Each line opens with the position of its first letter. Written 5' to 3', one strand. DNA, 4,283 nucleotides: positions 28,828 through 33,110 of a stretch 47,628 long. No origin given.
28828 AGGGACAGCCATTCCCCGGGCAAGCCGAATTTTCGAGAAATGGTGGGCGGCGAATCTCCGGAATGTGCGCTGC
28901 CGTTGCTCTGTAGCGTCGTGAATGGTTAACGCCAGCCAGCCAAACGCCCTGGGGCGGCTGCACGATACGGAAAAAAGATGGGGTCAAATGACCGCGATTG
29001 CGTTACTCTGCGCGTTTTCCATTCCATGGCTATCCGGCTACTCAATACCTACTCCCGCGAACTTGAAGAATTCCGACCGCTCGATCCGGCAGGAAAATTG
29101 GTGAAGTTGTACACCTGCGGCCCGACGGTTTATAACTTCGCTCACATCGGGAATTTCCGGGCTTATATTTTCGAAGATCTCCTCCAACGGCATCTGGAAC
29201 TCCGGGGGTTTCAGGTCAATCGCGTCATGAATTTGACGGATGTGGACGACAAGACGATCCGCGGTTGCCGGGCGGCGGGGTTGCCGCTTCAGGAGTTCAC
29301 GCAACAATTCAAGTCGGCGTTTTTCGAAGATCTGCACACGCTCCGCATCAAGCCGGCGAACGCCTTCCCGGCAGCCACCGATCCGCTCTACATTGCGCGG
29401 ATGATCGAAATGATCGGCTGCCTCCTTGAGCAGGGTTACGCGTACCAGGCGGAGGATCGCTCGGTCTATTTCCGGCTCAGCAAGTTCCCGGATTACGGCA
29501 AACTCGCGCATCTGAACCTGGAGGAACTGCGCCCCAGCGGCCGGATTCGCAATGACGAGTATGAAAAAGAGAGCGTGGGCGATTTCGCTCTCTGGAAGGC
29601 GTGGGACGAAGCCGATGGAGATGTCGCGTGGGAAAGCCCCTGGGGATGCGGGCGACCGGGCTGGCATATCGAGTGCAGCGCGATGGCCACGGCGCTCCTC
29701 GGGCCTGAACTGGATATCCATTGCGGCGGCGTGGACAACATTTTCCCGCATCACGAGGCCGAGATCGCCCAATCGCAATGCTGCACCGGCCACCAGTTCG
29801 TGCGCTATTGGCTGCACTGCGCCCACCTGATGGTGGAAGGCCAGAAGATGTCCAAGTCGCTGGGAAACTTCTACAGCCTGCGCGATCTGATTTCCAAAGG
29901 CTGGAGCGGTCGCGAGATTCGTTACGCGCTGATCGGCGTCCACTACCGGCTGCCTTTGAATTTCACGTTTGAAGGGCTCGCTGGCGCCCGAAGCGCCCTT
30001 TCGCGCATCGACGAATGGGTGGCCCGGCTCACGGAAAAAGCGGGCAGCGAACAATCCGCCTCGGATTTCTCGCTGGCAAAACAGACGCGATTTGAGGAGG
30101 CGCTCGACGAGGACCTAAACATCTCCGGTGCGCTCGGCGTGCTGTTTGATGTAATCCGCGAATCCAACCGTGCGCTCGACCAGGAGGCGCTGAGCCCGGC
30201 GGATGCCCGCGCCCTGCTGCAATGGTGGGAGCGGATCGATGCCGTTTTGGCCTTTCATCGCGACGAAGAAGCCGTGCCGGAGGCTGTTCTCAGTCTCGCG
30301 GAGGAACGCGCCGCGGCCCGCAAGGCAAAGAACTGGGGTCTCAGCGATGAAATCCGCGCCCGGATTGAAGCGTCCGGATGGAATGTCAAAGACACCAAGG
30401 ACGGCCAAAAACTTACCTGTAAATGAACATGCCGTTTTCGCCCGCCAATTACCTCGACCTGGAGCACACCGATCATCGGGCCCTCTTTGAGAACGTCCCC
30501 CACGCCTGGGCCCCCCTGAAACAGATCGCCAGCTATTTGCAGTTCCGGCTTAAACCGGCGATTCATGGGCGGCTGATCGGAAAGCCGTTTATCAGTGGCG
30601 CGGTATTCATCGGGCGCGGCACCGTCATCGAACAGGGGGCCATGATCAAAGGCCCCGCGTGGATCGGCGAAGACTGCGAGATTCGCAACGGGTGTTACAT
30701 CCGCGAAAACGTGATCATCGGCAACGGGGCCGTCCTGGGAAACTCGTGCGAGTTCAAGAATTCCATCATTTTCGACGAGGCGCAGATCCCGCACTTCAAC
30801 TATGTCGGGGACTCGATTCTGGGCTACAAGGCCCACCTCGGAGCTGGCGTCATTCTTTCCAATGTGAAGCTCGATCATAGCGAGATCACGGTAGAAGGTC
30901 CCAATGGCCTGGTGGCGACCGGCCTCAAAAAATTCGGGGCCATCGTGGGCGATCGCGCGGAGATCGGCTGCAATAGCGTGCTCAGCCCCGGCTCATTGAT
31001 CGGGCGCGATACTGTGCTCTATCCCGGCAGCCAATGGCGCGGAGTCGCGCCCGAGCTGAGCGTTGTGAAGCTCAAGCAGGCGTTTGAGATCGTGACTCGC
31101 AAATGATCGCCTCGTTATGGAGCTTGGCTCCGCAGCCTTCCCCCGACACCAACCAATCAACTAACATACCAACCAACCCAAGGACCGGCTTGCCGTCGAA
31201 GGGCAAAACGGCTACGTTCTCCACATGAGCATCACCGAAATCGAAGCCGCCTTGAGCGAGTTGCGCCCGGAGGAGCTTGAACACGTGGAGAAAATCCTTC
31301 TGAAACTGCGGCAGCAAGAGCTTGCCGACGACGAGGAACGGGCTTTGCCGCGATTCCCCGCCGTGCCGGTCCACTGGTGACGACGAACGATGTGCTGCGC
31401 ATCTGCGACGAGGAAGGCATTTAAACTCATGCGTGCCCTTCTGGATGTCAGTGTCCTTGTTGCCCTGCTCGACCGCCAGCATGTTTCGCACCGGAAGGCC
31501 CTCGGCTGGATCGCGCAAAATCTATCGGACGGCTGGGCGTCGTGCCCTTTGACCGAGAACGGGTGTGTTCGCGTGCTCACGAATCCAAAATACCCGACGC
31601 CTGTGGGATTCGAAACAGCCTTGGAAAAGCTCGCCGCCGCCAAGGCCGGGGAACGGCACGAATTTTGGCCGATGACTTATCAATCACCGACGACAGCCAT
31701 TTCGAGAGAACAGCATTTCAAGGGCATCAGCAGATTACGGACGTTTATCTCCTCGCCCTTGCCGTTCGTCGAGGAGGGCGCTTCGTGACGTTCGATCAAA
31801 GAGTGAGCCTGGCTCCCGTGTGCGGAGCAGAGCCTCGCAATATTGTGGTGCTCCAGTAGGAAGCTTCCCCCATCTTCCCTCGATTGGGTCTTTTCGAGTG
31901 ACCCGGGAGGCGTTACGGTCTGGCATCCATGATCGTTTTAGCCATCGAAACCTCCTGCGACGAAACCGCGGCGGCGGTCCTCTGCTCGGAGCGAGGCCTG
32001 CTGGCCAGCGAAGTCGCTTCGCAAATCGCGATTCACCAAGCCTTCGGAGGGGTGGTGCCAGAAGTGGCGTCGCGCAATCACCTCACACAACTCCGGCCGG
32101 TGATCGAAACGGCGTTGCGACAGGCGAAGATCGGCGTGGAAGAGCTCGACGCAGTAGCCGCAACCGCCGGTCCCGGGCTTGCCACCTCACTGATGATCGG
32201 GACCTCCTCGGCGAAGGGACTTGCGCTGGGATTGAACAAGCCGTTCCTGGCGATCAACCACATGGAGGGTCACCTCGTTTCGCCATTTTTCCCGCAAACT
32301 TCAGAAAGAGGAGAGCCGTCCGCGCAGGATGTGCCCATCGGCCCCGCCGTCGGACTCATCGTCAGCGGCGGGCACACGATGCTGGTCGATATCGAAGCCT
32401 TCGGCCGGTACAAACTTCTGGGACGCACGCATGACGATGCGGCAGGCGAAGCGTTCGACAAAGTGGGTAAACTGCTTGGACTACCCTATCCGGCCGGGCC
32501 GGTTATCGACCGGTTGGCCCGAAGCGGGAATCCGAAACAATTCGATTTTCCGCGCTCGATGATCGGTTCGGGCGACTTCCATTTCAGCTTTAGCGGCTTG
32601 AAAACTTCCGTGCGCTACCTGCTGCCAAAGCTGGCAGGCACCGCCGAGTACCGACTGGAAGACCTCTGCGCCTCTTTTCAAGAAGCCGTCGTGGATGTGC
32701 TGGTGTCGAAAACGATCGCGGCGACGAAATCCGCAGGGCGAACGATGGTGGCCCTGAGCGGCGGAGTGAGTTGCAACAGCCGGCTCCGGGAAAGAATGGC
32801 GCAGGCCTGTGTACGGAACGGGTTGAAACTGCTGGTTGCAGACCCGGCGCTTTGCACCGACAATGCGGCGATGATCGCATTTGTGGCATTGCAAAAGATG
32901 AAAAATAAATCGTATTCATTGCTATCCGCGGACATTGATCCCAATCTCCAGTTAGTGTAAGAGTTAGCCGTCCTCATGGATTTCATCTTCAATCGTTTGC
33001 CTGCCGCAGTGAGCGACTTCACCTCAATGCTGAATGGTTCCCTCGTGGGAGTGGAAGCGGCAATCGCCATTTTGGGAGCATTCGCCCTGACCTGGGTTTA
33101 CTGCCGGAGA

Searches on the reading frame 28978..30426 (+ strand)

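Call 60: search_protein_families(library=pfam, proteins=[window:28978-30426:+], max_evalue=0.01)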
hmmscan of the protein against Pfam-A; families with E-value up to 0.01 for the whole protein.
window:28978-30426:+ (482 aa): 6 families
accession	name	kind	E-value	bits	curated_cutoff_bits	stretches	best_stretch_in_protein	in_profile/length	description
PF01406.26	tRNA-synt_1e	-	7e-104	347.9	27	1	40-337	8-299/301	tRNA synthetases class I (C) catalytic domain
PF09190.17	DALR_2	-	1.6e-09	38.6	22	1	371-420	1-46/57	DALR domain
PF09334.17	tRNA-synt_1g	-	4.4e-07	29.5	20.1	1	53-164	12-122/391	tRNA synthetases class I (M)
PF23493.1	CysS_C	-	5.3e-05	23.7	23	1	433-477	4-48/51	Cysteinyl-tRNA ligase anticodon binding domain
PF00133.28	tRNA-synt_1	-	0.00091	18.5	22.7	0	276-320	361-404/414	tRNA synthetases class I (I, L, M and V)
PF01921.24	tRNA-synt_1f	-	0.0035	16.8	27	0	53-91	34-72/360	tRNA synthetases class I (K)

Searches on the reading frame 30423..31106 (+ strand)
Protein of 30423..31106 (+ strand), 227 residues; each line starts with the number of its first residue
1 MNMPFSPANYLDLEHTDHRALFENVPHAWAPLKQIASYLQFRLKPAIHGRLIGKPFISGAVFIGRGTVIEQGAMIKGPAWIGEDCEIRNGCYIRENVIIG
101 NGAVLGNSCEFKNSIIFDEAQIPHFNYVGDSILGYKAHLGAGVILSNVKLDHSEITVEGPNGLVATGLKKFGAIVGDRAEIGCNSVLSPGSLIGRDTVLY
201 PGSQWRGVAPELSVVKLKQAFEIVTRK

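Call 60: search_protein_families(library=pfam, proteins=[window:30423-31106:+], max_evalue=0.01)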
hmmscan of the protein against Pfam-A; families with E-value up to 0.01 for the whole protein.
window:30423-31106:+ (227 aa): 6 families
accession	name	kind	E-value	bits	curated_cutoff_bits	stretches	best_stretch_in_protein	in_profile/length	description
PF00132.30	Hexapep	-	2.2e-18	65.5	27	3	79-111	2-34/36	Bacterial transferase hexapeptide (six repeats)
PF25084.1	LbH_EIF2B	-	2e-14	53.9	54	1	61-147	4-89/105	EIF2B subunit epsilon LbH domain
PF25087.1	GMPPB_C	-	6.3e-06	26.3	39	1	84-157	10-83/110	GMPPB C-terminal domain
PF24894.1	Hexapep_GlmU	-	0.00021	21.8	23.3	0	98-153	20-74/104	GlmU-like, C-terminal hexapeptide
PF25247.1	LbH_GLGC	-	0.00051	20.4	27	0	107-148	9-49/135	GLGC left-handed parallel beta-helix domain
PF07959.18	Fucose_pyrophosphorylase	-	0.004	16.6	34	0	112-158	288-334/418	Fucose pyrophosphorylase domain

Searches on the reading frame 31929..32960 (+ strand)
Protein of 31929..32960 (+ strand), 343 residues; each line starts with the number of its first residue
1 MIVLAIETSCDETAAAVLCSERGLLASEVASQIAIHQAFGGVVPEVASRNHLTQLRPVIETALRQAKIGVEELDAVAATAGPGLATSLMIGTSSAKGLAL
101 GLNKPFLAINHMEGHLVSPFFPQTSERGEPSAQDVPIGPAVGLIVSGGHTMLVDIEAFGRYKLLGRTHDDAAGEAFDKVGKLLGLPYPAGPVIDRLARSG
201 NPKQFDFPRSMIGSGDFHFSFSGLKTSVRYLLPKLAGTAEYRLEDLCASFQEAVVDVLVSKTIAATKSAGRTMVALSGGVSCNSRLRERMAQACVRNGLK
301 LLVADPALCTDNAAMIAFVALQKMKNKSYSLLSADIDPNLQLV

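Call 60: search_protein_families(library=pfam, proteins=[window:31929-32960:+], max_evalue=0.01)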
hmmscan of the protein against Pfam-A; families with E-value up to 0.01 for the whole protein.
window:31929-32960:+ (343 aa): 2 families
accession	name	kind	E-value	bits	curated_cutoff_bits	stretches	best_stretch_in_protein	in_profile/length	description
PF00814.31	TsaD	-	4.6e-89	299.1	24.8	1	24-318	2-264/264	tRNA N6-adenosine threonylcarbamoyltransferase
PF22521.2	HypF_C_2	-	1.9e-07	31.5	27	1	240-311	163-234/241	Carbamoyltransferase, Kae1-like Domain, second subdomain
